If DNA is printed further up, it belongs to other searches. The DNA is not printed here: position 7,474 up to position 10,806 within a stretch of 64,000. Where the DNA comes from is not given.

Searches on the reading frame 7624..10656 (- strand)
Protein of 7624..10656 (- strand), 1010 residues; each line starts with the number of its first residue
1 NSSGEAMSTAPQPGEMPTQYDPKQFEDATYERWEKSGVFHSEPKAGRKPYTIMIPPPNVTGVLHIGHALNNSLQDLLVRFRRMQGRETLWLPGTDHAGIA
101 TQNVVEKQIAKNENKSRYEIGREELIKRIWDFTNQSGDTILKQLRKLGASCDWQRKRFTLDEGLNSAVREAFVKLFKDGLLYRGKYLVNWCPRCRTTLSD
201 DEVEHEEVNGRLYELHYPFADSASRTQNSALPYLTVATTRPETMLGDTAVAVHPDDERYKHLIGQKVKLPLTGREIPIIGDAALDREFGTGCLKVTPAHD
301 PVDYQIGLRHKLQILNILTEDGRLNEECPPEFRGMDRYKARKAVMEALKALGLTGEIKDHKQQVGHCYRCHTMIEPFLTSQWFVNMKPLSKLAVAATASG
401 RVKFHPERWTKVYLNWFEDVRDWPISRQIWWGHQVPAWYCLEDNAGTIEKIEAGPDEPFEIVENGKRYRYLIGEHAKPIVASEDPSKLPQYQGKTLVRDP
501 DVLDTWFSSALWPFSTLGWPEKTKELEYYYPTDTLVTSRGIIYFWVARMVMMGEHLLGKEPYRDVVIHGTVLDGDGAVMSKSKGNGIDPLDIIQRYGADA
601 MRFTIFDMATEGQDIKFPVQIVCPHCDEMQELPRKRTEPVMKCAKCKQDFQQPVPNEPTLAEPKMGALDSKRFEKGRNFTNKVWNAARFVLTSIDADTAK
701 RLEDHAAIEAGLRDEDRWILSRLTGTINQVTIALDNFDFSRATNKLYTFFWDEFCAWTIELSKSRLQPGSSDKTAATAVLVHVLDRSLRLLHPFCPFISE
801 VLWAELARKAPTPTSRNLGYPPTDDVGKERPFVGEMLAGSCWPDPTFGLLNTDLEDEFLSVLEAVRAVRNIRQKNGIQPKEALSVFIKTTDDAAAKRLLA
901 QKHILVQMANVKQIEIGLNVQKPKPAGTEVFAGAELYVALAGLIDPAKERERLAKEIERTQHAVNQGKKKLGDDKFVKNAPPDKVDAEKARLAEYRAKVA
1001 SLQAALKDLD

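Call 87: search_protein_families(library=pfam, proteins=[window:7624-10656:-], max_evalue=0.00001)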
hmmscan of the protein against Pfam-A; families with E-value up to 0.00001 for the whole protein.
window:7624-10656:- (1010 aa): 5 families
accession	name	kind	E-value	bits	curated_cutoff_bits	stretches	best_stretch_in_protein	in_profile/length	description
PF00133.28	tRNA-synt_1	-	4.4e-136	454.4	22.7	1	29-617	2-413/414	tRNA synthetases class I (I, L, M and V)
PF08264.19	Anticodon_1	-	2.4e-35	122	25.1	1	716-886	1-147/148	Anticodon-binding domain of tRNA ligase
PF09334.17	tRNA-synt_1g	-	4.8e-21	75.4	20.1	1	55-205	6-137/391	tRNA synthetases class I (M)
PF10458.14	Val_tRNA-synt_C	-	4.7e-11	43.2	25.9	1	947-1009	3-65/66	Valyl tRNA synthetase tRNA binding arm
PF13603.12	tRNA-synt_1_2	-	9.9e-06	25.6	25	0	263-322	85-144/185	Leucyl-tRNA synthetase, editing domain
